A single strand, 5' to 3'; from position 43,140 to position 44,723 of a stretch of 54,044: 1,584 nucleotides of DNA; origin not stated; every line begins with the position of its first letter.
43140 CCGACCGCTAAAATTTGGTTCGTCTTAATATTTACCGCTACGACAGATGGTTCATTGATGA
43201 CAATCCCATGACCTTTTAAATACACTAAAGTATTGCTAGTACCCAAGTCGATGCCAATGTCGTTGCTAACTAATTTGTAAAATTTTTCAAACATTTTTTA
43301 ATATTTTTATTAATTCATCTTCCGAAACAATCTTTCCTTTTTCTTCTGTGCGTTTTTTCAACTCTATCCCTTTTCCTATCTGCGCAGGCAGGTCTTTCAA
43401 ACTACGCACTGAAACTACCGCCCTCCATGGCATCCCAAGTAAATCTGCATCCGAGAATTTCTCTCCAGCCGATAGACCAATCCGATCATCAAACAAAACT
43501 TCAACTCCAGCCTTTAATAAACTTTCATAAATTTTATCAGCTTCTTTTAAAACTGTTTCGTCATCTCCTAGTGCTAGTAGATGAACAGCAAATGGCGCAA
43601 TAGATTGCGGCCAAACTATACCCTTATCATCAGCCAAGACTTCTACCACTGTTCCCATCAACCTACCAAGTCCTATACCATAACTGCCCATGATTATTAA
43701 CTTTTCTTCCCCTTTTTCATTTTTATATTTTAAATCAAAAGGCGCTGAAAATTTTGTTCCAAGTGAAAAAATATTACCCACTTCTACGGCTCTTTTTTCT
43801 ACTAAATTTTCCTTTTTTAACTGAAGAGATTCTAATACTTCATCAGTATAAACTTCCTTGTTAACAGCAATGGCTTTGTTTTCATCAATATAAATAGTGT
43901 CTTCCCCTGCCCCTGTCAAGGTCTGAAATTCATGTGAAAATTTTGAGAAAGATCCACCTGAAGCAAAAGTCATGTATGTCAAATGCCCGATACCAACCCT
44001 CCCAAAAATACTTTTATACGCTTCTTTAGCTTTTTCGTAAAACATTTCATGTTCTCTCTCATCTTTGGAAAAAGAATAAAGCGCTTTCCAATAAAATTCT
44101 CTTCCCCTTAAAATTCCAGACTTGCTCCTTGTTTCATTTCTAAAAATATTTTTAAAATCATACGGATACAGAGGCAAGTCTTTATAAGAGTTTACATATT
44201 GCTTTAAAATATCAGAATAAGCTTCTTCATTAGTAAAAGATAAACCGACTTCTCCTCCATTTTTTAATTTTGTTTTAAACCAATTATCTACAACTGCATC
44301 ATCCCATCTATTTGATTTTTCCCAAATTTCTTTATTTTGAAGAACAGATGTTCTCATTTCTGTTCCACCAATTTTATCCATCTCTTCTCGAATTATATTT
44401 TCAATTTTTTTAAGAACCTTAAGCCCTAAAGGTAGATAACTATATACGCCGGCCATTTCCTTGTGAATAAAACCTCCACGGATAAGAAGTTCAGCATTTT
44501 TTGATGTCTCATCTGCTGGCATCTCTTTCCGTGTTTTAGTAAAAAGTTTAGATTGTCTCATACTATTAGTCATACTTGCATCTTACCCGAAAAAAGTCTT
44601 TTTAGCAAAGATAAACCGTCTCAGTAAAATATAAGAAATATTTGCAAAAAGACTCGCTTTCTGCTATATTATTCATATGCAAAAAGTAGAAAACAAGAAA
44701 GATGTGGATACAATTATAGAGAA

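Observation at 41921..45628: An 18-nt GC palindrome inserted in frame in mreC, proS and tsf, always encoding LPAQxGK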

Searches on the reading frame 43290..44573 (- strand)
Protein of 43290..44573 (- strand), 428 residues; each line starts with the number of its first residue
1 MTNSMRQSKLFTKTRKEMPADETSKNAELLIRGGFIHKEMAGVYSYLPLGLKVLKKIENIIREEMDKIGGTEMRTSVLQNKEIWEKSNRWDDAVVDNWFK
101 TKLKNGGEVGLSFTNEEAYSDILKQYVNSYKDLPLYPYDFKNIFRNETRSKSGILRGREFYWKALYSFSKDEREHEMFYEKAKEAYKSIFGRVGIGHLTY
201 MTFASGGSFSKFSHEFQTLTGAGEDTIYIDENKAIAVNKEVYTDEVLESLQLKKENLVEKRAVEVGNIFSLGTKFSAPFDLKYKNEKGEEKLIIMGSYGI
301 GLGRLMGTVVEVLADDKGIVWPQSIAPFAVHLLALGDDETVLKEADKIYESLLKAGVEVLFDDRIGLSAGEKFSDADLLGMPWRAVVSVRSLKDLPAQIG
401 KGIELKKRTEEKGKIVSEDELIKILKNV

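Call 26: search_protein_families(library=pfam, proteins=[window:43290-44573:-], max_evalue=0.01)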
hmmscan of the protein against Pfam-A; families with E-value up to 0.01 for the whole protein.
window:43290-44573:- (428 aa): 2 families
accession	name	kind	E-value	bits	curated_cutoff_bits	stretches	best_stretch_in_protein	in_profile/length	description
PF00587.30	tRNA-synt_2b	-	2.1e-25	90.2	29.3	1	99-311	1-177/179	tRNA synthetase class II core domain (G, H, P, S and T)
PF03129.25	HGTP_anticodon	-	9.3e-11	42.2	21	1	331-427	3-93/94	Anticodon binding domain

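Call 54: find_homologous_proteins(query=window:43290-44561:-)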
Query window:43290-44561:- (424 aa): 8000 proteins with E <= 0.001 among 8000 candidates; the best 120 are listed.
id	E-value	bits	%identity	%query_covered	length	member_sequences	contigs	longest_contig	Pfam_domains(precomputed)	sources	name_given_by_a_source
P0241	2.1e-276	934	100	100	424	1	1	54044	PF03129.26,PF00587.31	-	-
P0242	5.3e-256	867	93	100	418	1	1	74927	PF03129.26,PF00587.31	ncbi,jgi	ncbi:MAG: aminoacyl--tRNA ligase-related protein [Candidatus Paceibacterota bacterium]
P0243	5.5e-256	867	93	100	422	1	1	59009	PF03129.26,PF00587.31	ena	-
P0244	1.7e-252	855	94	97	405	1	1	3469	PF03129.26,PF00587.31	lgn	-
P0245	9.4e-235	797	85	100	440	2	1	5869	PF03129.26,PF00587.31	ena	-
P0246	3.9e-234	795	83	100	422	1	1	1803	PF03129.26,PF00587.31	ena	-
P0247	5.7e-234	794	84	100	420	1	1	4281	PF03129.26,PF00587.31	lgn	-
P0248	9.9e-234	794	84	100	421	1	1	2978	PF03129.26,PF00587.31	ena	-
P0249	1.1e-233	794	85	99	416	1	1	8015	PF03129.26,PF00587.31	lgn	-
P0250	1.6e-233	793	84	100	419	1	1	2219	PF03129.26,PF00587.31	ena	-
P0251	4.4e-233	792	84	99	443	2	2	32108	PF03129.26,PF00587.31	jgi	jgi:prolyl-tRNA synthetase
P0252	4.4e-233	792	84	100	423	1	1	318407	PF03129.26,PF00587.31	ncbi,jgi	ncbi:MAG: aminoacyl--tRNA ligase-related protein [Candidatus Paceibacterota bacterium]|jgi:prolyl-tR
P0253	9.5e-233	790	82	100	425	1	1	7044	PF03129.26,PF00587.31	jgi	jgi:prolyl-tRNA synthetase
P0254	3.7e-232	788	82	100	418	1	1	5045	PF03129.26,PF00587.31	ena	-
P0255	4.3e-232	788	83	100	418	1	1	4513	PF03129.26,PF00587.31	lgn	-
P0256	6.0e-232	788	84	99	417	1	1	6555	PF03129.26,PF00587.31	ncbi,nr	ncbi:prolyl-tRNA synthetase [Candidatus Nomurabacteria bacterium]|nr:prolyl-tRNA synthetase [Candida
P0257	7.2e-232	788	83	99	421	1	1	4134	PF03129.26,PF00587.31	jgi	-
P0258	1.0e-231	787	84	99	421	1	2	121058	PF03129.26,PF00587.31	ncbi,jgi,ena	ncbi:MAG: aminoacyl--tRNA ligase-related protein [Candidatus Paceibacterota bacterium]|jgi:prolyl-tR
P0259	1.6e-231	786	83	99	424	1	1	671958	PF03129.26,PF00587.31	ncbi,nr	ncbi:MAG: His/Gly/Thr/Pro-type tRNA ligase C-terminal domain-containing protein [Candidatus Pacebact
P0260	2.1e-231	786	83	100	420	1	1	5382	PF03129.26,PF00587.31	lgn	-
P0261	2.2e-231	786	82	100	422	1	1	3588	PF03129.26,PF00587.31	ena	-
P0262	4.3e-231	785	82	100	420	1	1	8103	PF03129.26,PF00587.31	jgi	jgi:prolyl-tRNA synthetase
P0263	4.6e-231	785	83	99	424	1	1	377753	PF03129.26,PF00587.31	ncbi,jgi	ncbi:MAG: aminoacyl--tRNA ligase-related protein [Candidatus Paceibacterota bacterium]|jgi:prolyl-tR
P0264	9.2e-231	784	82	99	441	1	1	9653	PF03129.26,PF00587.31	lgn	-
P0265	9.6e-231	784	83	100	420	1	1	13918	PF03129.26,PF00587.31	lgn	-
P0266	1.2e-230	784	82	99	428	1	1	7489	PF03129.26,PF00587.31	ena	-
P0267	1.2e-230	783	83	99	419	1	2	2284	PF03129.26,PF00587.31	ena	-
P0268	2.1e-230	783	82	100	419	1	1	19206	PF03129.26,PF00587.31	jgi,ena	-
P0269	4.2e-230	782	83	99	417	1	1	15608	PF03129.26,PF00587.31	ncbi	-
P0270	1.0e-229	780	83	99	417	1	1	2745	PF03129.26,PF00587.31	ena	-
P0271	1.8e-229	780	83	100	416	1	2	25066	PF03129.26,PF00587.31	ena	-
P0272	1.9e-229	780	82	100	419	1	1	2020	PF03129.26,PF00587.31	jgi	jgi:prolyl-tRNA synthetase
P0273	3.0e-229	779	82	100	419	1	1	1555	PF03129.26,PF00587.31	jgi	jgi:prolyl-tRNA synthetase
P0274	3.3e-229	779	81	100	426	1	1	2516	PF03129.26,PF00587.31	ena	-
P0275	8.5e-229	777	81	100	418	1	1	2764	PF03129.26,PF00587.31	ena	-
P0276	1.2e-228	777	82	99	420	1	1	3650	PF03129.26,PF00587.31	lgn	-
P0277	1.8e-228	776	82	99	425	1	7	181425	PF03129.26,PF00587.31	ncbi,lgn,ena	-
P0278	1.8e-228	776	82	99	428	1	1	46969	PF03129.26,PF00587.31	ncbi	ncbi:MAG: aminoacyl--tRNA ligase-related protein [Patescibacteria group bacterium]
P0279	2.0e-228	776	82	100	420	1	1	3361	PF03129.26,PF00587.31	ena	-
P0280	2.1e-228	776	82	99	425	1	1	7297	PF03129.26,PF00587.31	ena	-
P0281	2.1e-228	776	82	99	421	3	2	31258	PF03129.26,PF00587.31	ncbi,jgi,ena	-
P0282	2.6e-228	776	81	100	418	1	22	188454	PF03129.26,PF00587.31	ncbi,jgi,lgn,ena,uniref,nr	ncbi:prolyl-tRNA synthetase [Candidatus Nomurabacteria bacterium RIFOXYB1_FULL_39_16]|uniref:Proline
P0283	2.6e-228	776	81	100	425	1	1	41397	PF03129.26,PF00587.31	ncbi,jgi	ncbi:MAG: aminoacyl--tRNA ligase-related protein [Candidatus Paceibacterota bacterium]|jgi:prolyl-tR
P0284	2.7e-228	776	81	100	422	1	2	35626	PF03129.26,PF00587.31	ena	-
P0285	2.8e-228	776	84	100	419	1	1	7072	PF03129.26,PF00587.31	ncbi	-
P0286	6.6e-228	774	81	99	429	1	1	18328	PF03129.26,PF00587.31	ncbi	ncbi:MAG: aminoacyl--tRNA ligase-related protein [Minisyncoccia bacterium]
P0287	6.7e-228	774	83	99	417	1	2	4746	PF03129.26,PF00587.31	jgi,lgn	jgi:prolyl-tRNA synthetase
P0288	8.6e-228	774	81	100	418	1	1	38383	PF03129.26,PF00587.31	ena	-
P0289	9.5e-228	774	81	100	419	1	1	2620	PF03129.26,PF00587.31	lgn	-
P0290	1.2e-227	774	82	100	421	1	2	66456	PF03129.26,PF00587.31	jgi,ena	jgi:prolyl-tRNA synthetase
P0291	2.3e-227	773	82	99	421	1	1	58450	PF03129.26,PF00587.31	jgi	jgi:prolyl-tRNA synthetase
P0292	2.6e-227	773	81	99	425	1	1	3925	PF03129.26,PF00587.31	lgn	-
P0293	2.8e-227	772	83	100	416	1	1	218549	PF03129.26,PF00587.31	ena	-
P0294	3.6e-227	772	81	100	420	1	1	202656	PF03129.26,PF00587.31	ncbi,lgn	-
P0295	5.3e-227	772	80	100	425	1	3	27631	PF03129.26,PF00587.31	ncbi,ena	ncbi:MAG: aminoacyl--tRNA ligase-related protein [Patescibacteria group bacterium]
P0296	5.7e-227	771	82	97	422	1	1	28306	PF03129.26,PF00587.31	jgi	jgi:prolyl-tRNA synthetase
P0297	7.5e-227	771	80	100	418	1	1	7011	PF03129.26,PF00587.31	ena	-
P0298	1.4e-226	770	81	100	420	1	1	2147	PF03129.26,PF00587.31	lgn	-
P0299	1.9e-226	770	81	99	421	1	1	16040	PF03129.26,PF00587.31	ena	-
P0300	2.0e-226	770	81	99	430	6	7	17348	PF03129.26,PF00587.31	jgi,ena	-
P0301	2.0e-226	770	82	99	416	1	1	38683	PF03129.26,PF00587.31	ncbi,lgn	-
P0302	2.1e-226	770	82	100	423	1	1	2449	PF03129.26,PF00587.31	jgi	-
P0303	2.2e-226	769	81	99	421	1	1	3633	PF03129.26,PF00587.31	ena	-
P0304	7.3e-226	768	80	99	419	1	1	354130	PF03129.26,PF00587.31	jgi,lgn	-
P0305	7.5e-226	768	80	99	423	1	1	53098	PF03129.26,PF00587.31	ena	-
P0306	8.7e-226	768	80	100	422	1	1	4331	PF03129.26,PF00587.31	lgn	-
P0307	1.1e-225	767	81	99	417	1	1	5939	PF03129.26,PF00587.31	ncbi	-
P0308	1.3e-225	767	82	97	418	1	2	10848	PF03129.26,PF00587.31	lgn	-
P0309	1.5e-225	767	82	100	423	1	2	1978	PF03129.26,PF00587.31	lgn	-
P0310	1.9e-225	766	80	100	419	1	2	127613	PF03129.26,PF00587.31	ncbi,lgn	-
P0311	3.4e-225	766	81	99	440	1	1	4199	PF03129.26,PF00587.31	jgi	jgi:prolyl-tRNA synthetase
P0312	4.5e-225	765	81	97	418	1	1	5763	PF03129.26,PF00587.31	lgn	-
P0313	6.3e-225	765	81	100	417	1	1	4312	PF03129.26,PF00587.31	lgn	-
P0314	9.7e-225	764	81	100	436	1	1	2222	PF03129.26,PF00587.31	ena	-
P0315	1.1e-224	764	82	99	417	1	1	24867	PF03129.26,PF00587.31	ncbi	-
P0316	1.2e-224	764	81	100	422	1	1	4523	PF03129.26,PF00587.31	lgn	-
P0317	1.7e-224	763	81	100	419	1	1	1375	PF03129.26,PF00587.31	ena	-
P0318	1.9e-224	763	79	99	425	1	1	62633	PF03129.26,PF00587.31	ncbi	-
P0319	3.9e-224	762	80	100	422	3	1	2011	PF03129.26,PF00587.31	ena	-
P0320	4.0e-224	762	81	100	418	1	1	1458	PF03129.26,PF00587.31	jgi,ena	-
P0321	1.8e-223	760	80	99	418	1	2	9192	PF03129.26,PF00587.31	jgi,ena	jgi:prolyl-tRNA synthetase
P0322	2.5e-223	759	80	99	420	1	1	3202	PF03129.26,PF00587.31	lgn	-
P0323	2.8e-221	753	80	99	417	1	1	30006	PF03129.26,PF00587.31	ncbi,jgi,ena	ncbi:MAG: aminoacyl--tRNA ligase-related protein [Candidatus Paceibacterota bacterium]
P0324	3.6e-221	752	79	100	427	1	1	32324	PF03129.26,PF00587.31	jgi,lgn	jgi:prolyl-tRNA synthetase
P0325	4.5e-221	752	78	99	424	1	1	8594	PF03129.26,PF00587.31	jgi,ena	-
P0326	7.4e-221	751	78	100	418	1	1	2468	PF03129.26,PF00587.31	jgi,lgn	-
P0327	8.9e-221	751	79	99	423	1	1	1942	PF03129.26,PF00587.31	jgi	jgi:prolyl-tRNA synthetase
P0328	1.0e-220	751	79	100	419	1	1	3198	PF03129.26,PF00587.31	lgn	-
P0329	1.1e-220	751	80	100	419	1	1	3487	PF03129.26,PF00587.31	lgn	-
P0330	1.2e-220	751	80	100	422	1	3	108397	PF03129.26,PF00587.31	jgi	-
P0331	1.3e-220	751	79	99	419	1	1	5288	PF03129.26,PF00587.31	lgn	-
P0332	1.4e-220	750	78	100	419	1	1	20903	PF03129.26,PF00587.31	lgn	-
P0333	1.4e-220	750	80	99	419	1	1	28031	PF03129.26,PF00587.31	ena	-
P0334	1.9e-220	750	80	100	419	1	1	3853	PF03129.26,PF00587.31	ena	-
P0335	1.9e-220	750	79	100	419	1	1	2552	PF03129.26,PF00587.31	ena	-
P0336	2.0e-220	750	79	100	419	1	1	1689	PF03129.26,PF00587.31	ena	-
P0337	2.3e-220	750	79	99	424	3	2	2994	PF03129.26,PF00587.31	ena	-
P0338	3.0e-220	749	79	99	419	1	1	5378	PF03129.26,PF00587.31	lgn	-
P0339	3.1e-220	749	79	99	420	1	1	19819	PF03129.26,PF00587.31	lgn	-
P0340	3.3e-220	749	79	100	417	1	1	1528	PF03129.26,PF00587.31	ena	-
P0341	3.5e-220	749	79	100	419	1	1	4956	PF03129.26,PF00587.31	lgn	-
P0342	4.5e-220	749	80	99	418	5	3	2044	PF03129.26,PF00587.31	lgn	-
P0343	4.7e-220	749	78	99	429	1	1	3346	PF03129.26,PF00587.31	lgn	-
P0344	4.8e-220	749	79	100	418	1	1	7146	PF03129.26,PF00587.31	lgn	-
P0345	5.1e-220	749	79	99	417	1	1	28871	PF03129.26,PF00587.31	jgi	jgi:prolyl-tRNA synthetase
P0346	5.2e-220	748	79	100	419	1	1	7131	PF03129.26,PF00587.31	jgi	jgi:prolyl-tRNA synthetase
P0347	6.5e-220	748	78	100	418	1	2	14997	PF03129.26,PF00587.31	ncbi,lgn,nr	ncbi:prolyl-tRNA synthetase [Patescibacteria group bacterium]|nr:prolyl-tRNA synthetase [Patescibact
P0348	7.5e-220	748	79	100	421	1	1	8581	PF03129.26,PF00587.31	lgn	-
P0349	8.0e-220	748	79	100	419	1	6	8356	PF03129.26,PF00587.31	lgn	-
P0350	9.6e-220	748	78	99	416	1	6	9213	PF03129.26,PF00587.31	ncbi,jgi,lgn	jgi:prolyl-tRNA synthetase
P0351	1.0e-219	748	79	97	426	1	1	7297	PF03129.26,PF00587.31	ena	-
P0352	1.1e-219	747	78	100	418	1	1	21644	PF03129.26,PF00587.31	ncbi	-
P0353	1.2e-219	747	78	100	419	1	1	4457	PF03129.26,PF00587.31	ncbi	-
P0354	1.3e-219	747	79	100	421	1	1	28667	PF03129.26,PF00587.31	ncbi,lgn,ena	-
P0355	1.5e-219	747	79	100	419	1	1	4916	PF03129.26,PF00587.31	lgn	-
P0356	1.7e-219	747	78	100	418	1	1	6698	PF03129.26,PF00587.31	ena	-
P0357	1.8e-219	747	79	97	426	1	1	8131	PF03129.26,PF00587.31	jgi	-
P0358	2.2e-219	746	77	100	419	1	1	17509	PF03129.26,PF00587.31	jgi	jgi:prolyl-tRNA synthetase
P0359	2.2e-219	746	78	100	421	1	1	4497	PF03129.26,PF00587.31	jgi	-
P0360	2.5e-219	746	78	100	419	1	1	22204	PF03129.26,PF00587.31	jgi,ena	-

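Call 77: predict_structure(alignment_id=A4)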
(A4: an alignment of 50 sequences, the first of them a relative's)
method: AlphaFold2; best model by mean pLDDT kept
length: 424 residues; sequences in the alignment: 50
mean_pLDDT: 58.3   pTM: 0.57
mean pLDDT of the five models: 58.3, 56.0, 52.7, 51.6, 50.6
residues with pLDDT >= 90: 50; 70-90: 105; 50-70: 82; < 50: 187
segments of 3 or more residues with pLDDT < 50: 8-43, 69-165, 194-220, 257-277, 292-296
pLDDT, mean of each block of 10 residues (from residue 1): 60 39 39 36 61 83 64 37 45 36 33 33 32 27 29 30 49 68 80 47 32 36 62 60 71 64 33 45 58 49 67 73 91 88 95 91 81 83 88 70 84 92 77
secondary structure, 60 per line:
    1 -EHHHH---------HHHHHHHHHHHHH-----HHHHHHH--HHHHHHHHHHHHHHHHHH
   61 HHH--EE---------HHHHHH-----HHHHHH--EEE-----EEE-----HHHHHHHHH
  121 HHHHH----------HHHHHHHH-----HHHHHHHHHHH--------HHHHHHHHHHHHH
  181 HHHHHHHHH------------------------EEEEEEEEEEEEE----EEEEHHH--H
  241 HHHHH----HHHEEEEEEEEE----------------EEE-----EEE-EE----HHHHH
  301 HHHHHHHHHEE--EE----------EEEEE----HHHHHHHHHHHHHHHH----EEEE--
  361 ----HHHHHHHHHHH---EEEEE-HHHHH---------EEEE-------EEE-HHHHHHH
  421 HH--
elements in order: H3-6 H16-28 H34-40 H43-63 H77-82 H88-93 E96-98 E104-106 H112-125 H136-143 H149-159 H168-189 E214-226 E231-234 H240-245 E253-261 E278-280 E286-288 H296-309 E326-330 H335-350 E355-358 H365-375 E379-383 H385-389 E399-402 E410-412 H414-422

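Call 87: find_encoding_contigs(protein=P0292, flank=2500, max_places=1)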
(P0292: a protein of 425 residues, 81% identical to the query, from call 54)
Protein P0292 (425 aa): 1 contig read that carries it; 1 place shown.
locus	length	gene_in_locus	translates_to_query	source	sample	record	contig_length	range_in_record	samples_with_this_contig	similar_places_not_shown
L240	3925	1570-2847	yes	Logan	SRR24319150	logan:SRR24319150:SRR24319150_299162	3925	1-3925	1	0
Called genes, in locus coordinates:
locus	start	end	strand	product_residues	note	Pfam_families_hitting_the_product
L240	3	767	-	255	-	?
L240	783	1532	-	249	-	PF00318:Ribosomal_S2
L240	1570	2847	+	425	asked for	PF00587:tRNA-synt_2b, PF03129:HGTP_anticodon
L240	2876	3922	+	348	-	PF06723:MreB_Mbl, PF00022:Actin (weak), PF00012:HSP70, PF14450:FtsA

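Call 98: search_solved_structures(query=P0241, show_alignments=1, max_evalue=1e-20)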
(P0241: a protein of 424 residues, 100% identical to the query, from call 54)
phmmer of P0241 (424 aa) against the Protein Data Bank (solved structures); distinct sequences matched with E-value up to 1e-20: 7.
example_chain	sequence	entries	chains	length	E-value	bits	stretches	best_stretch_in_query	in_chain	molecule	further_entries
8w8j_A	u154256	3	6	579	2.6e-76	260.3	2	1-237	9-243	Proline--tRNA ligase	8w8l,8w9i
5ucm_A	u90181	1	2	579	2.6e-76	260.3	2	1-237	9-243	Proline--tRNA ligase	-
2j3l_A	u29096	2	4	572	8.2e-76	258.7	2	1-269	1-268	PROLYL-TRNA SYNTHETASE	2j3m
5znj_A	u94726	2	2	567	7.8e-75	255.5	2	1-234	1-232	Proline--tRNA ligase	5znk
2i4l_A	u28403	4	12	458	3.2e-72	246.9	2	1-228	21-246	Proline-tRNA ligase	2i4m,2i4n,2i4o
1nj8_A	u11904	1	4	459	1.3e-23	86.8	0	256-395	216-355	Proline-tRNA Synthetase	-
6nab_A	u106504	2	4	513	1e-21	80.6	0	256-389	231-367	Prolyl-tRNA synthetase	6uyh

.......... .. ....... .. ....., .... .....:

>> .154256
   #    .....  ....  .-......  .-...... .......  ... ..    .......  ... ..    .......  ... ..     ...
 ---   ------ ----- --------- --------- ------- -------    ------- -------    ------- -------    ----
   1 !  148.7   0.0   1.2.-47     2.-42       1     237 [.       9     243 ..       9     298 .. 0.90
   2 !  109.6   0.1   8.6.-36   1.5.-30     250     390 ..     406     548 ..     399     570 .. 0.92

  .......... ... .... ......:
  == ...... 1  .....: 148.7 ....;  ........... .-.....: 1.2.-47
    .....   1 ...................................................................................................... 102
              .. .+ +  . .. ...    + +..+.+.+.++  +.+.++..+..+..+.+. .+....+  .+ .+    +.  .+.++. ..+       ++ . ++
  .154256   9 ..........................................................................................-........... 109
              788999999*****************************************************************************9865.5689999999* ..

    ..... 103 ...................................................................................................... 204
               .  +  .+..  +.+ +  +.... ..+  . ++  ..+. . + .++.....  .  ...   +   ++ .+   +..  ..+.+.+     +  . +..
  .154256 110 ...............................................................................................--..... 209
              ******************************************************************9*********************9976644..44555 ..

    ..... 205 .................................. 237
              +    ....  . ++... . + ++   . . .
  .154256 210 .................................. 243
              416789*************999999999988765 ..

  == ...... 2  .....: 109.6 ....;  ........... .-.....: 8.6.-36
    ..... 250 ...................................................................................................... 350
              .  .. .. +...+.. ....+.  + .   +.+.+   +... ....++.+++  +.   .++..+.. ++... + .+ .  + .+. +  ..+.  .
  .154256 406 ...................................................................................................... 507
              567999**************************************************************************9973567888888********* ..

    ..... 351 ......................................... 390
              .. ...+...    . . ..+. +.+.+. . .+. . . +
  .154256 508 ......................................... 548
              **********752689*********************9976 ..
